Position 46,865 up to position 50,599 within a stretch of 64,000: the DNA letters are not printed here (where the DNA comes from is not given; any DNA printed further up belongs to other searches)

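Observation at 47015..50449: Monocistronic 1144-aa RecB-like nuclease + RNase-H-like + SF1B helicase fusion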

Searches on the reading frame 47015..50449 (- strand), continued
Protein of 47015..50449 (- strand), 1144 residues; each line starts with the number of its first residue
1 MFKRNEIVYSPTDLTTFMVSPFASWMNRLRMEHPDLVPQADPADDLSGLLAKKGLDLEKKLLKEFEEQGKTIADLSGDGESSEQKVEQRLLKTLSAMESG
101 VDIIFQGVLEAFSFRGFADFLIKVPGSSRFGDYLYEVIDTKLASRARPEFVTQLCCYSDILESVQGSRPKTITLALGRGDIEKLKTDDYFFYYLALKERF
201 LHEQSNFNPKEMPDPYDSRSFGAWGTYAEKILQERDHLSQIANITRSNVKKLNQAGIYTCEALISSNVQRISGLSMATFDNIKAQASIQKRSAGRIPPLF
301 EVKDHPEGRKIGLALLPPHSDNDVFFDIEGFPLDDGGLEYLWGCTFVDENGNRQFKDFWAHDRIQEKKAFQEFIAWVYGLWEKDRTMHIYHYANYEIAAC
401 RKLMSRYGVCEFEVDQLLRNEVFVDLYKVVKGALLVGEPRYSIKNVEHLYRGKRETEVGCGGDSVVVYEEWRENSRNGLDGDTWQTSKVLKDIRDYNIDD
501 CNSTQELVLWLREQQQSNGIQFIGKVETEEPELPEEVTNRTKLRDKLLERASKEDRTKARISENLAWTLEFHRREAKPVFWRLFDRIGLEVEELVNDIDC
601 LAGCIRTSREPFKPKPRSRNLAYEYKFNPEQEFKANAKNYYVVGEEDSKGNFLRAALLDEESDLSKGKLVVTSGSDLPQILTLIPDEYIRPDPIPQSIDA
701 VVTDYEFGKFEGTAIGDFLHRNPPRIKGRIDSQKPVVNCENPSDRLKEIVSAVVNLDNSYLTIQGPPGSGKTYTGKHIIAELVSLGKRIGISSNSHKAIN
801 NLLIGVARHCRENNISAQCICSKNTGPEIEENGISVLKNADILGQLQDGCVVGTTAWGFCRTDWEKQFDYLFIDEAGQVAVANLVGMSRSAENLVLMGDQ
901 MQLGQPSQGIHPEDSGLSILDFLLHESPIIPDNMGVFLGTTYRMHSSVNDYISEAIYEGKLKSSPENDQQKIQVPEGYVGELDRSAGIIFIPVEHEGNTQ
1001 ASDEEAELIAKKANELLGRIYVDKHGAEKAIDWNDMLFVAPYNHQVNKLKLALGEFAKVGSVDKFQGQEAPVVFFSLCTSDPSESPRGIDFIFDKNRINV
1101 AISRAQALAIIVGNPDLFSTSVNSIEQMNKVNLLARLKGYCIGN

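Call 14: find_related_loci(query=window:47015-50449:-, collection=genome_contigs, flank=10000)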
Query window:47015-50449:- (1144 aa) in genome_contigs; peptide patterns used: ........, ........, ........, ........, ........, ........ (x = any residue, [..] = any of these).
111 stretches matched a pattern; 39 encode a relative of the query (tblastn E <= 1e-3); 39 distinct loci.
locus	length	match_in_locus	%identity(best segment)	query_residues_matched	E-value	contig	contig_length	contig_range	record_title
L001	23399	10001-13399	61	1-1137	0e+0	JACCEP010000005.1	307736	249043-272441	Alcaligenaceae bacterium strain CGII-56 NODE_5_length_307736_cov_58.291871, whole genome shotgun sequence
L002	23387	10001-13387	61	4-1137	0e+0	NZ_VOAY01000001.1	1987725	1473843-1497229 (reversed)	Pusillimonas sp. ANT_WB101 ctg00001_1987725, whole genome shotgun sequence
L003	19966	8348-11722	60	7-1140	0e+0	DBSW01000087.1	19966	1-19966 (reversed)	MAG TPA_asm: Dehalococcoidia bacterium UBA1332 UBA1332_contig_44268, whole genome shotgun sequence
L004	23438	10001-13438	62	1-1141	0e+0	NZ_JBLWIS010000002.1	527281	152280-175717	Advenella sp. RU8 2, whole genome shotgun sequence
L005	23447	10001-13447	59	1-1134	0e+0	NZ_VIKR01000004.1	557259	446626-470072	Aliikangiella marina strain GYP-15 Scaffold4_1, whole genome shotgun sequence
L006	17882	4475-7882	61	1-1137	0e+0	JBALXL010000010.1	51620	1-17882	MAG: Pseudomonadales bacterium isolate 9NakV-04 NODE_293_length_51620_cov_77.641191, whole genome shotgun sequence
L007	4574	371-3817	59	9-1142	0e+0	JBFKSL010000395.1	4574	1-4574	MAG: Ketobacter sp. isolate Mix_sand23.2022.09.D.44 k141_297797_length_4574_cov_8.0000, whole genome shotgun sequence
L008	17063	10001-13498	58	1-1134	0e+0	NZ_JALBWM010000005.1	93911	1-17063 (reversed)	Microbulbifer okhotskensis strain OS29 NODE_5_length_93911_cov_54.790978, whole genome shotgun sequence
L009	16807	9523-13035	58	1-1134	0e+0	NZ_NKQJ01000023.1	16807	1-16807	Agaribacterium haliotis strain feces2 NODE_23_length_16807_cov_25.6217, whole genome shotgun sequence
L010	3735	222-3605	60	2-1137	0e+0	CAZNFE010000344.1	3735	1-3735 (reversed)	MAG TPA_asm: uncultured Pseudomonadales bacterium isolate binchicken_co275_193 genome assembly, contig: NODE_51748_lengt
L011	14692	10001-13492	57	1-1137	0e+0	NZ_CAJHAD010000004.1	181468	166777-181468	Psychrobacter immobilis isolate Psychrobacter immobilis S3, whole genome shotgun sequence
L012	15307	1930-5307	56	2-1137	0e+0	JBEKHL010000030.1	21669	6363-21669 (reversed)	MAG: Gammaproteobacteria bacterium isolate SPRUCE 276 SPRUCE_276_30, whole genome shotgun sequence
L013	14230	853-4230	57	2-1137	0e+0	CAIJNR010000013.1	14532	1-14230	MAG: uncultured Francisellaceae bacterium isolate AlinenLipids_bin-5883 genome assembly, contig: bin-5883:013/132, whole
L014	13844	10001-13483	56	1-1134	0e+0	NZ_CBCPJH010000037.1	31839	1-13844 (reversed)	Psychrobacter glacincola strain SF1672 isolate SF1672 36, whole genome shotgun sequence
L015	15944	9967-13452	56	1-1134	0e+0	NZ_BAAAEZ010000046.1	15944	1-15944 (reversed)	Psychrobacter piscatorii strain JCM 15603 sequence046, whole genome shotgun sequence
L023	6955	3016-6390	56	1-1137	0e+0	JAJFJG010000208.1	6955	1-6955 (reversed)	MAG: Nitrosomonas sp. isolate OFTM113 OFTM113_207, whole genome shotgun sequence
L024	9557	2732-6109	55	5-1139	0e+0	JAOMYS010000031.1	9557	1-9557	Rickettsiaceae bacterium isolate AH-545-L11 AH-545-L11_NODE_31, whole genome shotgun sequence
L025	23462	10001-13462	59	1-1134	0e+0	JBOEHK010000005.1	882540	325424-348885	MAG: Cellvibrionaceae bacterium isolate PBSgam9 PBS13d_contig_34, whole genome shotgun sequence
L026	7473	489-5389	60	1-1134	0e+0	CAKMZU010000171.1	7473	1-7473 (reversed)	uncultured Gammaproteobacteria bacterium isolate LS06H_Bin2 genome assembly, contig: NODE_768_length_7473_cov_3.426260,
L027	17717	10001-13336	51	6-1137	0e+0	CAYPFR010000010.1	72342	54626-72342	MAG TPA_asm: uncultured Caulobacterales bacterium isolate SRP268394_co1_140 genome assembly, contig: NODE_472_length_723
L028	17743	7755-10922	56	87-1141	0e+0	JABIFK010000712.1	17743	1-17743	MAG: Candidatus Latescibacterota bacterium isolate SI053_bin19 k141_786978, whole genome shotgun sequence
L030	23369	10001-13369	57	2-1137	0e+0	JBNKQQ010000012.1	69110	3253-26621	MAG: Thiohalomonadales bacterium isolate G1.bin.10.orig k141_1032464, whole genome shotgun sequence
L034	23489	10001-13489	56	1-1135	0e+0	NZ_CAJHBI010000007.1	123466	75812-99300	Psychrobacter sp. 72-O-c isolate Psychrobacter sp. IAM12030-72-O-c, whole genome shotgun sequence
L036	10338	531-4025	56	1-1137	0e+0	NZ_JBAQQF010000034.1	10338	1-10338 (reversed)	MAG: Psychrobacter sp. isolate MFD10591_ilm_asm_bin16 k127_54257, whole genome shotgun sequence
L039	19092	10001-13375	42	1-1140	0e+0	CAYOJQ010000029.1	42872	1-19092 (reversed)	MAG TPA_asm: uncultured Oligoflexales bacterium isolate SRP263991_co5_193 genome assembly, contig: NODE_1868_length_4287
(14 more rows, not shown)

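Call 17: find_encoding_contigs(protein=window:47015-50449:-, flank=10000, max_places=4)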
Protein window:47015-50449:- (1144 aa): no gene with exactly this product is on record in the collection.

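Call 18: find_encoding_contigs(protein=P0002, flank=10000, max_places=3)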
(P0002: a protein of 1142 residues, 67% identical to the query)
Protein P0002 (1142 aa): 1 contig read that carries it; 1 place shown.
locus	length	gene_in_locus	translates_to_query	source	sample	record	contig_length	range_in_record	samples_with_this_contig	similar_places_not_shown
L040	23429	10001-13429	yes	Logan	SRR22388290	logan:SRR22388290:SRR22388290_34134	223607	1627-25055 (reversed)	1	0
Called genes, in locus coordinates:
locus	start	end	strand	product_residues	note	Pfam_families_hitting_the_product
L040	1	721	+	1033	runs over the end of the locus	PF00873:ACR_tran, PF03176:MMPL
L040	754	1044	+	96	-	PF00543:P-II (weak)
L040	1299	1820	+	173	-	PF04542:Sigma70_r2, PF08281:Sigma70_r4_2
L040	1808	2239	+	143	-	-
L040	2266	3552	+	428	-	-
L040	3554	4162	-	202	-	PF12796:Ank_2, PF24521:Ank_KRIT1 (weak), PF13606:Ank_3 (faint), PF00023:Ank, PF12796:Ank_2, PF13637:Ank_4, PF13857:Ank_5 (weak), PF00023:Ank (weak)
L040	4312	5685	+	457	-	-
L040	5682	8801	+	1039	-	PF00873:ACR_tran, PF02355:SecD_SecF_C (faint)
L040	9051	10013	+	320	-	PF00149:Metallophos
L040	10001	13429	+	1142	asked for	PF13482:RNase_H_2, PF13245:AAA_19, PF13604:AAA_30, PF01443:Viral_helicase1 (faint), PF13086:AAA_11 (weak), PF13087:AAA_12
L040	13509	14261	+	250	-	PF13534:Fer4_17 (faint), PF13484:Fer4_16 (faint), PF12838:Fer4_7 (faint), PF14697:Fer4_21 (weak), PF13183:Fer4_8 (faint), PF25160:LdpA_Fe-S-bd (faint), PF00037:Fer4 (weak), PF13187:Fer4_9 (weak), +4 more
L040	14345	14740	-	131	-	PF05099:TerB (faint)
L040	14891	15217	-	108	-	-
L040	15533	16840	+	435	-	PF00375:SDF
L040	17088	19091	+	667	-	PF05170:AsmA (faint), PF05359:DUF748, PF13116:YhdP, PF27051:TamB_N (faint)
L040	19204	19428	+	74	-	-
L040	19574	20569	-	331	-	PF11104:PilM_2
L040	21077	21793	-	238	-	-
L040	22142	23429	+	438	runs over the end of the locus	PF12797:Fer4_2 (faint), PF12837:Fer4_6 (weak), PF13237:Fer4_10, PF14697:Fer4_21, PF12838:Fer4_7, PF13187:Fer4_9 (weak), PF00037:Fer4 (weak)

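Call 19: find_encoding_contigs(protein=P0003, flank=10000, max_places=3)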
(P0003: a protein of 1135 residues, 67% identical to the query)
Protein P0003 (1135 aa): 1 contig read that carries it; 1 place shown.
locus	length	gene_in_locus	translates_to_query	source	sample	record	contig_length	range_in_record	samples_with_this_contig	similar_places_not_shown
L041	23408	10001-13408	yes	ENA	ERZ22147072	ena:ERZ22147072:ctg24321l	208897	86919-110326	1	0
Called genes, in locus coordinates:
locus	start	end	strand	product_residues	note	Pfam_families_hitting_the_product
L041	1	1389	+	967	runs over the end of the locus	PF00028:Cadherin, PF17963:Big_9 (faint), PF00028:Cadherin (weak)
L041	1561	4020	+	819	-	PF13401:AAA_22 (weak), PF25873:WHD_MalT (weak), PF17874:TPR_MalT (faint), PF00196:GerE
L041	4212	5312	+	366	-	-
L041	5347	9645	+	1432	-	PF19078:Big_12, PF03781:FGE-sulfatase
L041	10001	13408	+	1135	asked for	PF13482:RNase_H_2, PF13245:AAA_19, PF13604:AAA_30, PF01443:Viral_helicase1 (faint), PF13086:AAA_11, PF13087:AAA_12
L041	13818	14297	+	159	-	PF20140:DUF6530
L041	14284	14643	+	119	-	-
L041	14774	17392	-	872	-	PF14686:fn3_3 (faint), PF22904:NOMO1-like_2nd (faint), PF13620:CarboxypepD_reg, PF13715:CarbopepD_reg_2, PF06739:SBBP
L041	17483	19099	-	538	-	PF17210:SdrD_B (faint), PF17802:SpaA (faint), PF17963:Big_9 (weak), PF13620:CarboxypepD_reg, PF13715:CarbopepD_reg_2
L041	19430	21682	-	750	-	PF02861:Clp_N, PF05621:TniB (weak), PF00004:AAA, PF17871:AAA_lid_9, PF00004:AAA, PF07724:AAA_2, PF07728:AAA_5, PF10431:ClpB_D2-small, +12 more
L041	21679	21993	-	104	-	PF02617:ClpS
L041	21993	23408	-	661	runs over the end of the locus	PF00005:ABC_tran, PF02367:TsaE (faint), PF02463:SMC_N (faint), PF13175:AAA_15 (faint), PF12848:ABC_tran_Xtn, PF00005:ABC_tran, PF13304:AAA_21 (weak), PF16326:ABC_tran_CTD, +4 more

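Call 26: search_protein_families(library=pfam, alignment_id=A1, max_evalue=0.00001)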
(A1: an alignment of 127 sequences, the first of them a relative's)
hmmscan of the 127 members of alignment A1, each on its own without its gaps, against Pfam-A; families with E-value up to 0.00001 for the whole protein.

A. member 1, L001:8700-9104:- (134 aa): 0 families

B. families by the number of members that match (of 127 scanned): 129 families (the first 25 are shown)
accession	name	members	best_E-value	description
PF03235.19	GmrSD_N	3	1.4e-40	GmrSD restriction endonuclease, N-terminal domain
PF07669.17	Eco57I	3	5e-34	Eco57I restriction-modification methylase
PF04851.21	ResIII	3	3.8e-26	Type III restriction enzyme, res subunit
PF02384.22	N6_Mtase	3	1.1e-15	N-6 DNA Methylase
PF13280.12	WYL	3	9.5e-10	WYL domain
PF18766.7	SWI2_SNF2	2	7.3e-78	SWI2/SNF2 ATPase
PF10117.15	McrBC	2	1.2e-73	McrBC 5-methylcytosine restriction system component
PF22679.2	T1R_D3-like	2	2.3e-60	Type I restriction enzyme subunit R domain 3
PF04313.20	HSDR_N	2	1.9e-49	Type I restriction enzyme R protein N terminus (HSDR_N)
PF03883.20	H2O2_YaaD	2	1.1e-39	Peroxide stress protein YaaA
PF00270.35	DEAD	2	2.9e-34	DEAD/DEAH box helicase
PF08843.17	AbiEii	2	4.7e-34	Nucleotidyl transferase AbiEii toxin, Type IV TA system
PF07510.16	GmrSD_C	2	2.6e-24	GmrSD restriction endonucleases, C-terminal domain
PF00561.26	Abhydrolase_1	2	1.7e-19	alpha/beta hydrolase fold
PF13304.12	AAA_21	2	1.4e-13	AAA domain, putative AbiEii toxin, Type IV TA system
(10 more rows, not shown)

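Call 27: search_protein_families(library=padloc, alignment_id=A1, max_evalue=1e-10)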
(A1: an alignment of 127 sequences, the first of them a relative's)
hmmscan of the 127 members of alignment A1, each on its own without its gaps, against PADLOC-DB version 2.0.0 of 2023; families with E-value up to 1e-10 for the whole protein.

A. member 1, L001:8700-9104:- (134 aa): 0 families

B. families by the number of members that match (of 127 scanned): 157 families (the first 25 are shown)
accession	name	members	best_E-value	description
PDLC03604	REase_MTase_IIG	3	1.4e-244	Type IIG restriction enzyme-methyltransferase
PDLC03335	MTase_II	3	8.2e-50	Type II methyltransferase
PDLC03248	MTase_II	3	3.7e-25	Type II methyltransferase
PDLC04134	mad2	3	3.7e-20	mads_2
PDLC03348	MTase_II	3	7.9e-17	Type II methyltransferase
PDLC03040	REase_I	2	0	Type I restriction enzyme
PDLC03048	REase_I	2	8.1e-285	Type I restriction enzyme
PDLC03267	MTase_II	2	7.7e-186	Type II methyltransferase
PDLC02686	Orf5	2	3.3e-161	Orf5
PDLC03044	REase_I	2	7.4e-70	Type I restriction enzyme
PDLC03041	REase_I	2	8.6e-70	Type I restriction enzyme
PDLC04157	HEC-06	2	7.4e-63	-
PDLC04155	HEC-06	2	1.6e-58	-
PDLC04154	HEC-06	2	8e-58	-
PDLC02690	Orf5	2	7.1e-51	Orf5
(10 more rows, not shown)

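Call 29: find_encoding_contigs(protein=P0005, flank=10000, max_places=3)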
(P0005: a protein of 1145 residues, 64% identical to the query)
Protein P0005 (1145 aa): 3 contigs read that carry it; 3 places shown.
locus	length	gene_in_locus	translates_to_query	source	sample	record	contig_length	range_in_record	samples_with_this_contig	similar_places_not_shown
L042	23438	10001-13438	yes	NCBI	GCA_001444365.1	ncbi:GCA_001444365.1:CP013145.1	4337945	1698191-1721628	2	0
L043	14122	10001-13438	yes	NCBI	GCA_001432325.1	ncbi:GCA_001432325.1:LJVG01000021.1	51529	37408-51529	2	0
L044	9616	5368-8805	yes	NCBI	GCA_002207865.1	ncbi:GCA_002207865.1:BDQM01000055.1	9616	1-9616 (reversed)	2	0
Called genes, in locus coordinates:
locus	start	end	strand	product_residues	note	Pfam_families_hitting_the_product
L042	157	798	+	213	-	PF13489:Methyltransf_23, PF13847:Methyltransf_31, PF08241:Methyltransf_11, PF08242:Methyltransf_12, PF13649:Methyltransf_25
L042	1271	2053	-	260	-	-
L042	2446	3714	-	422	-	PF09003:Arm-DNA-bind_1 (weak), PF00589:Phage_integrase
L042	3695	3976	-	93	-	PF07825:Exc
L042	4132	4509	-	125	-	-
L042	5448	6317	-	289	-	PF26109:WHD_BrxR, PF13280:WYL, PF26107:BrxR_CTD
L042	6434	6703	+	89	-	PF14076:DUF4258 (weak)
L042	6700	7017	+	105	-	-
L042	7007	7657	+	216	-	-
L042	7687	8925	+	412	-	PF09903:DUF2130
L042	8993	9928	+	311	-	-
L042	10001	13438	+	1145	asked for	PF13482:RNase_H_2, PF04851:ResIII (faint), PF13086:AAA_11 (weak), PF13604:AAA_30, PF13245:AAA_19, PF13086:AAA_11 (weak), PF13087:AAA_12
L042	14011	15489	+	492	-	PF13007:LZ_Tnp_IS66 (weak), PF13005:zf-IS66, PF03050:DDE_Tnp_IS66, PF13817:DDE_Tnp_IS66_C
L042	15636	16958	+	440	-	PF13185:GAF_2, PF01590:GAF, PF00990:GGDEF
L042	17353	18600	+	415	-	PF01609:DDE_Tnp_1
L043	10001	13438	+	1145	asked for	PF13482:RNase_H_2, PF04851:ResIII (faint), PF13086:AAA_11 (weak), PF13604:AAA_30, PF13245:AAA_19, PF13086:AAA_11 (weak), PF13087:AAA_12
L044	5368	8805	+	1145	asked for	PF13482:RNase_H_2, PF04851:ResIII (faint), PF13086:AAA_11 (weak), PF13604:AAA_30, PF13245:AAA_19, PF13086:AAA_11 (weak), PF13087:AAA_12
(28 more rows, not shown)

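Call 30: find_encoding_contigs(protein=P0096, flank=10000, max_places=4)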
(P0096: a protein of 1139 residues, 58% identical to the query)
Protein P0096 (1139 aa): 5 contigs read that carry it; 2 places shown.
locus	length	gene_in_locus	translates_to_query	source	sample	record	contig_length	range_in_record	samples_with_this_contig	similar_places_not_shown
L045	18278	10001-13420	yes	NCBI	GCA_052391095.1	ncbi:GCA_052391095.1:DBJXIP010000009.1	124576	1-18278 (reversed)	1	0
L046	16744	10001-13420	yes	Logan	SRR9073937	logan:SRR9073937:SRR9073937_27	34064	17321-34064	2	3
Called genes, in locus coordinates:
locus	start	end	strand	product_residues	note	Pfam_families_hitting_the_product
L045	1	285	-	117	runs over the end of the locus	PF21983:NikA-like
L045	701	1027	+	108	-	PF17273:DUF5338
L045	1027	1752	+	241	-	PF02374:ArsA_ATPase (faint)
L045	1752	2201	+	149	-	-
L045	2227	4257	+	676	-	PF12161:HsdM_N, PF02384:N6_Mtase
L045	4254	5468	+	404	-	PF01420:Methylase_S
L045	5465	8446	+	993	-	PF04313:HSDR_N, PF00270:DEAD, PF04851:ResIII, PF18766:SWI2_SNF2, PF22679:T1R_D3-like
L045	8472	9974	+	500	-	PF19614:DUF6119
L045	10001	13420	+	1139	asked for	PF13482:RNase_H_2, PF13086:AAA_11 (weak), PF13245:AAA_19, PF13604:AAA_30, PF20720:nSTAND3 (faint), PF01443:Viral_helicase1 (faint), PF13086:AAA_11 (weak), PF13087:AAA_12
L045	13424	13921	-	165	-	PF03472:Autoind_bind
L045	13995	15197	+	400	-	PF00083:Sugar_tr, PF07690:MFS_1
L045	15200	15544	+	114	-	PF14114:DUF4286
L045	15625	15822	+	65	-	PF12728:HTH_17 (weak)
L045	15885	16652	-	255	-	-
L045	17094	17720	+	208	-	-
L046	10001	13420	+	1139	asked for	PF13482:RNase_H_2, PF13086:AAA_11 (weak), PF13245:AAA_19, PF13604:AAA_30, PF20720:nSTAND3 (faint), PF01443:Viral_helicase1 (faint), PF13086:AAA_11 (weak), PF13087:AAA_12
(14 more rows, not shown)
